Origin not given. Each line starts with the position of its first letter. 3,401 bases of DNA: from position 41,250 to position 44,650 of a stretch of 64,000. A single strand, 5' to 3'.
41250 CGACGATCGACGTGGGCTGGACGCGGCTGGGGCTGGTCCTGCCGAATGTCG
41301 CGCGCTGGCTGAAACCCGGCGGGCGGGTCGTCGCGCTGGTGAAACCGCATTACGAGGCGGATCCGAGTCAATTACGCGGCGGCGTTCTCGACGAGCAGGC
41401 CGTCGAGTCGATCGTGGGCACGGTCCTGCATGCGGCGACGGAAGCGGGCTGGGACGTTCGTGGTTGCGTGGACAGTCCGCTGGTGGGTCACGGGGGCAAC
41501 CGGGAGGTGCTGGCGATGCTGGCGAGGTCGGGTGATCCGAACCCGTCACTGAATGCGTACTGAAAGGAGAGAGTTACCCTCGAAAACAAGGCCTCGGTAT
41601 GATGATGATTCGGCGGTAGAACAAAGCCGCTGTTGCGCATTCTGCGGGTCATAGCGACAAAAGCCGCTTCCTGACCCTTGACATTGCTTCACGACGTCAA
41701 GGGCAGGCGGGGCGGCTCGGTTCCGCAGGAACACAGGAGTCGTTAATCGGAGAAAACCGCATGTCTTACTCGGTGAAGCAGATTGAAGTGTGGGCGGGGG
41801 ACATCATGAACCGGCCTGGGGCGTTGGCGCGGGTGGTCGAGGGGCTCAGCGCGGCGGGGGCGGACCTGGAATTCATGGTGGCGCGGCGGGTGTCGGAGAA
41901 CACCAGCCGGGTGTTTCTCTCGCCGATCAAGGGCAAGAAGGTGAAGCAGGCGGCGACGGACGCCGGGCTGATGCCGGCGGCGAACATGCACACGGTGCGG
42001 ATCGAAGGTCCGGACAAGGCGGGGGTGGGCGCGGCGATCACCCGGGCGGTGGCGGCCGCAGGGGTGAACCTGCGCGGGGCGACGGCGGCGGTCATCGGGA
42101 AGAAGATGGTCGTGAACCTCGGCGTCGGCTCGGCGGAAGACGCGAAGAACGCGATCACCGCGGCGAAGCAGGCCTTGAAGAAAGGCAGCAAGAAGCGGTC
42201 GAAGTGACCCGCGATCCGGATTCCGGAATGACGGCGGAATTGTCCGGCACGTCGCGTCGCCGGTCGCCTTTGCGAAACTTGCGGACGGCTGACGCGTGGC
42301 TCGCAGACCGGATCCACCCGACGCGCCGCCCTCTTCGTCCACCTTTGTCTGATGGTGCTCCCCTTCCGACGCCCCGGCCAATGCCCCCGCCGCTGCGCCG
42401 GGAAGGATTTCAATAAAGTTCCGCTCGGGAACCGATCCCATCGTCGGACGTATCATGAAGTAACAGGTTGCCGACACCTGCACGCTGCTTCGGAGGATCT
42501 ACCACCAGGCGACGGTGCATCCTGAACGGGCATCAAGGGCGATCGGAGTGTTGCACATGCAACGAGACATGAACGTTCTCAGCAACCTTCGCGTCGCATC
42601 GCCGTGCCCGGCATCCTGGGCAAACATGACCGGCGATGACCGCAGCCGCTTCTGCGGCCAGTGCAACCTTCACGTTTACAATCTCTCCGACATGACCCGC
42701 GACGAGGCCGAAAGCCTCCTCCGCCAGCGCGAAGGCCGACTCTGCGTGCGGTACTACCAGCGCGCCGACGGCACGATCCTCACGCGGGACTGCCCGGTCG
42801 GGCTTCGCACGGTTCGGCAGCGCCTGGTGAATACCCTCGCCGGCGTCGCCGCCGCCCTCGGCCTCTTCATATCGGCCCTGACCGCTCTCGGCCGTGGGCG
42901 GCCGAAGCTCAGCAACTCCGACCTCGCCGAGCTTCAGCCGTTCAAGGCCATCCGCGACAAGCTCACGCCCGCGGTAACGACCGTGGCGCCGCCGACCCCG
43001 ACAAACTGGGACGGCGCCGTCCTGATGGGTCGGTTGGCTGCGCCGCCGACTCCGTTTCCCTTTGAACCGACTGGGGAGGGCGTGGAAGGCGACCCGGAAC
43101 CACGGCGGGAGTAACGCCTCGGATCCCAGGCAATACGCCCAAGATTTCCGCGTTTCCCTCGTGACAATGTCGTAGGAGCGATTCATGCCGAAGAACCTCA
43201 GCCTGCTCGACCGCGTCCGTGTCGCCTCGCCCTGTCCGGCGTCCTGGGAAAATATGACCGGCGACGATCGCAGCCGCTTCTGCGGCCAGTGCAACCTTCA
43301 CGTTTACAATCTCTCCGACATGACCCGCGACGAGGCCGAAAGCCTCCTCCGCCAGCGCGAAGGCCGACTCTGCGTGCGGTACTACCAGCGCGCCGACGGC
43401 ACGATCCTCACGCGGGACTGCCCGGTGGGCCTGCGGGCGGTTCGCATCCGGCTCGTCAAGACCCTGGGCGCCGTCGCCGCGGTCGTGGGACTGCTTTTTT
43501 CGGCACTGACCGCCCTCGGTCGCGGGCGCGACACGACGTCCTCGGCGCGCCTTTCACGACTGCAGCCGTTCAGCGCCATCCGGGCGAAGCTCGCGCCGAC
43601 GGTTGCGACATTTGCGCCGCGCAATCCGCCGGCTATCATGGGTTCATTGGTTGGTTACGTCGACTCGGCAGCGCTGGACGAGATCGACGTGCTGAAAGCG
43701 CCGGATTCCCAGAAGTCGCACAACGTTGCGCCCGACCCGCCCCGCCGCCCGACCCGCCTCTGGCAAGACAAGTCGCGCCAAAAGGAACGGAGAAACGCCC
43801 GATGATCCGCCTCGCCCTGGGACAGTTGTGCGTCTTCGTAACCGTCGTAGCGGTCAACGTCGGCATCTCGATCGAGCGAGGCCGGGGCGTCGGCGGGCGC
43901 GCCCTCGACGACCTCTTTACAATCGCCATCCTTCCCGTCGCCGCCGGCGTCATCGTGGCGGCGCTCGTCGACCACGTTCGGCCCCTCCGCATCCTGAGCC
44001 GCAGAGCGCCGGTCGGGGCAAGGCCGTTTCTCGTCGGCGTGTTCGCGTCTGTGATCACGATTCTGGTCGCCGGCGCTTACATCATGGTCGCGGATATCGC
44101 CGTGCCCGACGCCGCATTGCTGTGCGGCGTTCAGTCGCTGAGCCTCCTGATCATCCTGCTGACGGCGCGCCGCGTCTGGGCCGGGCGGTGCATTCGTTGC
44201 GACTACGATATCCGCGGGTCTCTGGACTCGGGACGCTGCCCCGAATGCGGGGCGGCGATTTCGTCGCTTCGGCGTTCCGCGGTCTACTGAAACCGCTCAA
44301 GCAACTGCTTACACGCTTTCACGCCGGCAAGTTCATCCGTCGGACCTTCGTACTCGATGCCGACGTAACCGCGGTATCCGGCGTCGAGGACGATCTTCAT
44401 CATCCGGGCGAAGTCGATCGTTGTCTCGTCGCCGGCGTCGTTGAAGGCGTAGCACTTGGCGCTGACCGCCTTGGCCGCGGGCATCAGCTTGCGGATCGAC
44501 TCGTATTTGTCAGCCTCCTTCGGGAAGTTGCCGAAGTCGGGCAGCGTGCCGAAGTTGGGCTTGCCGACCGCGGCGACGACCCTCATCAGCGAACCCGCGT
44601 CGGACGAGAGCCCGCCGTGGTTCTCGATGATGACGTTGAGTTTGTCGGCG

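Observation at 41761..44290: Array of three membrane-anchored Cys-rich (zinc-ribbon-like) proteins behind an ACT-domain gene: uncharacterised candidate transmembrane signalling module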

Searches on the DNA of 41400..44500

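Call 65: search_rna_families(source=window, start=41400, end=44500, threshold=evalue, max_evalue=1)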
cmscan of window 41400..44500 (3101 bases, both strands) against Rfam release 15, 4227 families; matches with E-value up to 1: 1.
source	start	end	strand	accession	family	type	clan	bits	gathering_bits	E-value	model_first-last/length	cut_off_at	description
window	42565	42739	+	RF01756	rne-II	Cis-reg;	-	16.2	50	0.19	1-287/287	no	rne-II RNA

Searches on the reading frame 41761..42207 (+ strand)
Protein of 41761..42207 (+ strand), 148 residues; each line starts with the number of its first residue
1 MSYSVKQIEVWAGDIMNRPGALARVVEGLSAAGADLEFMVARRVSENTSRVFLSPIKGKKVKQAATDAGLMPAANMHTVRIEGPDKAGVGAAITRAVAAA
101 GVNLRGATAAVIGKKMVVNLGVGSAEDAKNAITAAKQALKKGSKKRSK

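Call 3: search_protein_families(library=pfam, proteins=[window:41761-42207:+], max_evalue=1)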
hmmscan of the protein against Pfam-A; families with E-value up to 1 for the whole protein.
window:41761-42207:+ (148 aa): 8 families
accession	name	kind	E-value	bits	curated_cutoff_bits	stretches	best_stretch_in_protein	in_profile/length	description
PF01842.31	ACT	-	2.7e-12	46.6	27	2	77-133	1-59/66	ACT domain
PF13740.12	ACT_6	-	2.6e-05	24.5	23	1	79-140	5-63/76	ACT domain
PF13291.12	ACT_4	-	0.00016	22.7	27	1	78-113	8-43/80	ACT domain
PF22629.2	ACT_AHAS_ss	-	0.0047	17.5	27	0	16-54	6-45/67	AHAS small subunit-like ACT domain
PF00281.24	Ribosomal_L5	-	0.079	13.7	34.9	1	114-140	9-35/57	Ribosomal protein L5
PF13840.12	ACT_7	-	0.093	13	27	0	78-104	8-38/65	ACT domain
PF24914.1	ACR10_N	-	0.099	12.5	27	1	76-126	10-60/80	ACT domain-containing protein ACR10, N-terminal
PF22468.2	ACT_9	-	0.67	10.2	27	0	15-37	8-30/61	ACT domain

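Call 4: search_protein_families(library=ncbifam, proteins=[window:41761-42207:+], max_evalue=1)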
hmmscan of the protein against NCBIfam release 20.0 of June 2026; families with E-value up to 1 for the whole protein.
window:41761-42207:+ (148 aa): 5 families
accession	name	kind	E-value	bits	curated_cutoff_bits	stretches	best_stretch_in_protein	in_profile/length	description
NF006352.0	PRK08577.1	equivalog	0.001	19.2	140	1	71-112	51-92/136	hypothetical protein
NF008612.0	PRK11589.1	equivalog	0.0063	16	267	1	82-135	14-64/189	glycine cleavage system transcriptional repressor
NF002895.0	PRK03381.1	equivalog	0.013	13.6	631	1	41-137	678-771/782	[protein-PII] uridylyltransferase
NF001220.0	PRK00194.1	equivalog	0.028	14.8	74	1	79-145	6-71/90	ACT domain-containing protein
TIGR01693.1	UTase_glnD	equivalog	0.11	10.7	519.4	1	77-127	779-830/850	[protein-PII] uridylyltransferase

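Call 63: search_protein_families(library=padloc, proteins=[window:41761-42207:+], max_evalue=0.1)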
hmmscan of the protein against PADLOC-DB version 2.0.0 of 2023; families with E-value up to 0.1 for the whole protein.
window:41761-42207:+ (148 aa): 0 families

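Call 64: search_protein_families(library=phrogs, proteins=[window:41761-42207:+], max_evalue=0.1)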
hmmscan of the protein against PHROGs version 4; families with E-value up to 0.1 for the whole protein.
window:41761-42207:+ (148 aa): 0 families

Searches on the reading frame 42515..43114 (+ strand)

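Call 3: search_protein_families(library=pfam, proteins=[window:42515-43114:+], max_evalue=1)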
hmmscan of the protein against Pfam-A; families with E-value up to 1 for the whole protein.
window:42515-43114:+ (199 aa): 0 families

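Call 4: search_protein_families(library=ncbifam, proteins=[window:42515-43114:+], max_evalue=1)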
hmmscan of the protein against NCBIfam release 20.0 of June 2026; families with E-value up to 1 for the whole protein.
window:42515-43114:+ (199 aa): 2 families
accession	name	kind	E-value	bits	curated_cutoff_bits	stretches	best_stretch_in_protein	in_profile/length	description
NF003474.0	PRK05111.1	equivalog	0.11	11.4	460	1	39-94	246-303/383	acetylornithine deacetylase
NF007523.0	PRK10132.1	equivalog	0.12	13.1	157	1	59-125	44-106/108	hypothetical protein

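Call 63: search_protein_families(library=padloc, proteins=[window:42557-43114:+], max_evalue=0.1)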
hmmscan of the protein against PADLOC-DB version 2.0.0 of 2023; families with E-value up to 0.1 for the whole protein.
window:42557-43114:+ (185 aa): 0 families

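Call 64: search_protein_families(library=phrogs, proteins=[window:42557-43114:+], max_evalue=0.1)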
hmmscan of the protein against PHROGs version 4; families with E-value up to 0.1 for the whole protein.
window:42557-43114:+ (185 aa): 0 families
